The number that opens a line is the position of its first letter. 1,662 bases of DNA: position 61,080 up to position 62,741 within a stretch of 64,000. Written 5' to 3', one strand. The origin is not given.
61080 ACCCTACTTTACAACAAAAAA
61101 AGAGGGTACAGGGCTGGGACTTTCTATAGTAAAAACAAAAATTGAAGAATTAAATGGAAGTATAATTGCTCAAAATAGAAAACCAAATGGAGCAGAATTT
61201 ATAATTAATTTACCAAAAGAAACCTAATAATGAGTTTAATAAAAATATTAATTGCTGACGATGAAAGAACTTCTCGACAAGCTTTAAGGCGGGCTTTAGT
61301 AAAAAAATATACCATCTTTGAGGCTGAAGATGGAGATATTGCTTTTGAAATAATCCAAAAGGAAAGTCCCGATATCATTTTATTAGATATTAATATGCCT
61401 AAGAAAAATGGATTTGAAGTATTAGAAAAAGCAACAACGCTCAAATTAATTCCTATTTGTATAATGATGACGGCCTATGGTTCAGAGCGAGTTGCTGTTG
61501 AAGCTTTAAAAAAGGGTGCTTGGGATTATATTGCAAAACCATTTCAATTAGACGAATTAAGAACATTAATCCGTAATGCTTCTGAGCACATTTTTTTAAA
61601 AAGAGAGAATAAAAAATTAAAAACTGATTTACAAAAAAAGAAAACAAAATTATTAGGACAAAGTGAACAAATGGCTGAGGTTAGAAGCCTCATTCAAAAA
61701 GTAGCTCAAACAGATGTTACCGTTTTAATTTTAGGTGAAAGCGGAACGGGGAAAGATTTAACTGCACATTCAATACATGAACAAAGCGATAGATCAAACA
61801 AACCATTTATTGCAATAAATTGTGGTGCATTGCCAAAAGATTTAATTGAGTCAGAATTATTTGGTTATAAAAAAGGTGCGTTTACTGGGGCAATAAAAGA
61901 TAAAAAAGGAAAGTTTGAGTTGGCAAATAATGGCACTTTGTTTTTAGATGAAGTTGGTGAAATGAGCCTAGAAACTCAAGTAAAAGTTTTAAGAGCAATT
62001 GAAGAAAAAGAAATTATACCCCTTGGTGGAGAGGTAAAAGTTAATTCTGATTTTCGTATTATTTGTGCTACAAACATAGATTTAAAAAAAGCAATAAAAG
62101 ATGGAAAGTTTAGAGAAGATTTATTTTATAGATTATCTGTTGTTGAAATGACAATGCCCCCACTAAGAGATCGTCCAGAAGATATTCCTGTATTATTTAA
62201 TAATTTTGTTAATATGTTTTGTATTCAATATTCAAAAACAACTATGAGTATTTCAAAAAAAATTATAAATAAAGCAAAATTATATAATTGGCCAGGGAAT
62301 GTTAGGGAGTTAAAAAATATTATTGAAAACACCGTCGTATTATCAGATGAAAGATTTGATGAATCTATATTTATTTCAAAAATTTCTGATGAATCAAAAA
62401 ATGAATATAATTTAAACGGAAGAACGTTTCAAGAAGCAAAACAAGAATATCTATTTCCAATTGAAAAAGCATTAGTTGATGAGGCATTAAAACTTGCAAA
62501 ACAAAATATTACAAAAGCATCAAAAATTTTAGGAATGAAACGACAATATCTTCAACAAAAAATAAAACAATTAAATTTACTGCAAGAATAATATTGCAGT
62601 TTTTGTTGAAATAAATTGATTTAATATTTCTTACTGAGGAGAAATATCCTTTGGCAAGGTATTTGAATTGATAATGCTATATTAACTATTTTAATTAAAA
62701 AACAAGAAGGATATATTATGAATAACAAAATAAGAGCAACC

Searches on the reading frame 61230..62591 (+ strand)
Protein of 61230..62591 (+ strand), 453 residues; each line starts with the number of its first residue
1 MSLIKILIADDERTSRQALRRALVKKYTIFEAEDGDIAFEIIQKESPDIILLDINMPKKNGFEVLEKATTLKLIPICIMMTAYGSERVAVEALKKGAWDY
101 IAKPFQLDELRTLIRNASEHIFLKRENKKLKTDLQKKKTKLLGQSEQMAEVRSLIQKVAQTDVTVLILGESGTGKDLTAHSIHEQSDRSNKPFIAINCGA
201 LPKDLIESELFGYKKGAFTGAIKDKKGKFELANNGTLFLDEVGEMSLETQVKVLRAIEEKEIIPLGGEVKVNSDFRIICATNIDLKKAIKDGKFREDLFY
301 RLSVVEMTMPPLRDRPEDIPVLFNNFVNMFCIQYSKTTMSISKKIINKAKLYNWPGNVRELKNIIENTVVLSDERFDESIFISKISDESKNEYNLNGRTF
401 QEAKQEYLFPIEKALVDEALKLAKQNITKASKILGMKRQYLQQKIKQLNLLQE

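Call 86: find_encoding_contigs(protein=window:61230-62591:+, flank=10000, max_places=2)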
Protein window:61230-62591:+ (453 aa): 11 contigs read that carry it; 2 places shown.
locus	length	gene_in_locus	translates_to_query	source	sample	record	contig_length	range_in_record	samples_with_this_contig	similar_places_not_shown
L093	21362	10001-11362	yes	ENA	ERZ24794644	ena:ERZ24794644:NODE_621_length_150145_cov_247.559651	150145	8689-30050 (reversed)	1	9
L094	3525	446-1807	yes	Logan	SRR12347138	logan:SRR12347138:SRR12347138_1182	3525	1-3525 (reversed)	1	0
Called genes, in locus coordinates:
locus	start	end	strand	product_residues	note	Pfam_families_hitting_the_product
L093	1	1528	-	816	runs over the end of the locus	PF01804:Penicil_amidase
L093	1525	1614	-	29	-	-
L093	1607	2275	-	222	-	PF01578:Cytochrom_C_asm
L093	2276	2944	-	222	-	PF03379:CcmB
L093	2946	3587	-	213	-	PF02463:SMC_N (faint), PF00005:ABC_tran, PF13304:AAA_21 (faint)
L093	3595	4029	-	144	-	PF17032:Zn_ribbon_15 (faint), PF12773:DZR, PF13240:Zn_Ribbon_1 (faint), PF13248:Zn_ribbon_3 (weak)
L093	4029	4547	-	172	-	PF03918:CcmH (weak)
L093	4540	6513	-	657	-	PF01578:Cytochrom_C_asm, PF16327:CcmF_C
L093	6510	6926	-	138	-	PF03100:CcmE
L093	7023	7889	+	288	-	PF00892:EamA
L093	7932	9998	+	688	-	PF00512:HisKA, PF02518:HATPase_c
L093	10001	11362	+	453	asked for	PF00004:AAA (faint), PF00072:Response_reg, PF00158:Sigma54_activat, PF01078:Mg_chelatase (faint), PF14532:Sigma54_activ_2, PF07728:AAA_5, PF25601:AAA_lid_14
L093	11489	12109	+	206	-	-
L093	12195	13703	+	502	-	-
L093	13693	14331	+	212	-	-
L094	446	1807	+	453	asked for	PF00004:AAA (faint), PF00072:Response_reg, PF00158:Sigma54_activat, PF01078:Mg_chelatase (faint), PF14532:Sigma54_activ_2, PF07728:AAA_5, PF25601:AAA_lid_14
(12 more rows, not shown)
